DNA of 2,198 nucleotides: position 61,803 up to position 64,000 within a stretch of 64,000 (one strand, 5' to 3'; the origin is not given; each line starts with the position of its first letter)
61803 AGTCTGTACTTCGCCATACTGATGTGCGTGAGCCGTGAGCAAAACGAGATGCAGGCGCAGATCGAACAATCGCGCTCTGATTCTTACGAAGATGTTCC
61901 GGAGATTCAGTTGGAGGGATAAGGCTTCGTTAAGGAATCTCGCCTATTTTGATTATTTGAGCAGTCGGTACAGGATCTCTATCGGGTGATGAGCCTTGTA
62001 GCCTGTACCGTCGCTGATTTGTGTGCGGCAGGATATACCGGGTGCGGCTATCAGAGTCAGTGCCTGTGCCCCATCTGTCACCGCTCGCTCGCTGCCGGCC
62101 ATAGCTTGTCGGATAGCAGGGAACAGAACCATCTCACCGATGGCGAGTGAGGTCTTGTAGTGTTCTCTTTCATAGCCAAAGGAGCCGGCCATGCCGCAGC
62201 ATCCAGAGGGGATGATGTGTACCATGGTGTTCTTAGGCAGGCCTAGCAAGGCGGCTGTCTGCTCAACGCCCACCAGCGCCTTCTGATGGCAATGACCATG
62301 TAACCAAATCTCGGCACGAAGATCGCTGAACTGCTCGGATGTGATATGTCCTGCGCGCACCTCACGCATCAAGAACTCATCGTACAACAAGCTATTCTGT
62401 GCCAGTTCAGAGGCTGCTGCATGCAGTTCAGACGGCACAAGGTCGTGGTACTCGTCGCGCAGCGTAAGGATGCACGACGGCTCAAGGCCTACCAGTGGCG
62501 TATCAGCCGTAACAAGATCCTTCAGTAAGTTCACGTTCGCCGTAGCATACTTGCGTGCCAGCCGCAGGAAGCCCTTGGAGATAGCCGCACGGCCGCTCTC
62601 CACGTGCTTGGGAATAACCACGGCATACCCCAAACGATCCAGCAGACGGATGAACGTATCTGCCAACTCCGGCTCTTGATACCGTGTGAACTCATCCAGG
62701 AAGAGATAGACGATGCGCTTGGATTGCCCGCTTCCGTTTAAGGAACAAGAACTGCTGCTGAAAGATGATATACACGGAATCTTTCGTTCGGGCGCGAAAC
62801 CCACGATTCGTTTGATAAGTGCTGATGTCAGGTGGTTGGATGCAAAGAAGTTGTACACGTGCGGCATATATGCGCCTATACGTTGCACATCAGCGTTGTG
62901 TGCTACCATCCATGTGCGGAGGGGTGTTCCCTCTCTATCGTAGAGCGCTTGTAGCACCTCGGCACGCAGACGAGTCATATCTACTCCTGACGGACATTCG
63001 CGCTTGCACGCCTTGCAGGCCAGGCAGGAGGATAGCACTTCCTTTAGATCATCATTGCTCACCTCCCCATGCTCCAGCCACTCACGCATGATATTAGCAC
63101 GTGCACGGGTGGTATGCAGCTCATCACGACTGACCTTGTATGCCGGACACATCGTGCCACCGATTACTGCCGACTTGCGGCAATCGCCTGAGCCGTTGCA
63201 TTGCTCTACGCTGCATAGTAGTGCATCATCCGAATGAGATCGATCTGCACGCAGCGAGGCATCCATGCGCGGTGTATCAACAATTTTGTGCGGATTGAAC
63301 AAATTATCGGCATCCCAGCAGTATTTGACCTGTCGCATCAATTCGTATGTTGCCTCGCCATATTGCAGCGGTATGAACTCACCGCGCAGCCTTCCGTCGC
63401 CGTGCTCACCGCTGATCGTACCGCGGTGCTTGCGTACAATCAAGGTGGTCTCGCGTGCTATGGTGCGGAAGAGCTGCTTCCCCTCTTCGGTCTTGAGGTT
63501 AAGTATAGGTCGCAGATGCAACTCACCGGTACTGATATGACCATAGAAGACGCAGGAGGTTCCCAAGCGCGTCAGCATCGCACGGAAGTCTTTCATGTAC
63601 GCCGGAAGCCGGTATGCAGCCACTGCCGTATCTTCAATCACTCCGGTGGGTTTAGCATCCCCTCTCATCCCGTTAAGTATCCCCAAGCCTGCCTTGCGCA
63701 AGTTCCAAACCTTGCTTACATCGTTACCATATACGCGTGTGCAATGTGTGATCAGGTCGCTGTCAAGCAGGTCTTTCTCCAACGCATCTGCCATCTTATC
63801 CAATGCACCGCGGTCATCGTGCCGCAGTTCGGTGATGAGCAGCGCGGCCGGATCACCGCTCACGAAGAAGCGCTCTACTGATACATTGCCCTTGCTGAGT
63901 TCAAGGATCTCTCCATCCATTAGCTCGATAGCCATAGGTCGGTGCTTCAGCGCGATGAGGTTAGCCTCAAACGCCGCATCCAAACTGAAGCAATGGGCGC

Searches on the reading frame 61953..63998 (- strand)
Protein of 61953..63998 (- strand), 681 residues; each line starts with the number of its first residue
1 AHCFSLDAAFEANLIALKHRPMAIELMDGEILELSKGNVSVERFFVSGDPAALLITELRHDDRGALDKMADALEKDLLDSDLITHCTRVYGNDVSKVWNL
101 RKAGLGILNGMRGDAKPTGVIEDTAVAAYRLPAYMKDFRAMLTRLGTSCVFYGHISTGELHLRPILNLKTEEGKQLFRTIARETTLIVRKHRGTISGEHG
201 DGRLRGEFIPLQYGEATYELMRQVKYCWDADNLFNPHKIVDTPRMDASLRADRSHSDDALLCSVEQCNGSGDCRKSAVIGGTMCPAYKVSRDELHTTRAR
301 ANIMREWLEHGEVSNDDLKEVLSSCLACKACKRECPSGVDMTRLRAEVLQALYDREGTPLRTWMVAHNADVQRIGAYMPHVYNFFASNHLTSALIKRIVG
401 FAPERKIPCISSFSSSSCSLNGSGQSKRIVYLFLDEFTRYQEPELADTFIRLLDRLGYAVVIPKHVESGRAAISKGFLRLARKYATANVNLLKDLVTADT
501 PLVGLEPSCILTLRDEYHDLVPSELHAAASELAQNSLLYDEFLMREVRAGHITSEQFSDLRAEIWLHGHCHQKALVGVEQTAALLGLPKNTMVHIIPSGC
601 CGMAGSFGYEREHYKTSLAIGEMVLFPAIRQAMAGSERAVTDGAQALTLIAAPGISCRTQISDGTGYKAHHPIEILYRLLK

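Call 81: search_protein_families(library=pfam, proteins=[window:61953-63998:-], max_evalue=0.01)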
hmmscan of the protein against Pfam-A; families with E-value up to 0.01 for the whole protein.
window:61953-63998:- (681 aa): 4 families
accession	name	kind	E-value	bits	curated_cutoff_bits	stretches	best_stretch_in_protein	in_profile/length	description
PF02913.24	FAD-oxidase_C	-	3.9e-39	135.3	21.2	1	5-239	14-248/248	FAD linked oxidases, C-terminal domain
PF13183.11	Fer4_8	-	3.8e-09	37.4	27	1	264-339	2-68/68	4Fe-4S dicluster domain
PF13534.11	Fer4_17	-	6.8e-09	36.6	22.2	1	266-340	1-61/61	4Fe-4S dicluster domain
PF13237.11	Fer4_10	-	0.0018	18.6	25.5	0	322-342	6-28/53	4Fe-4S dicluster domain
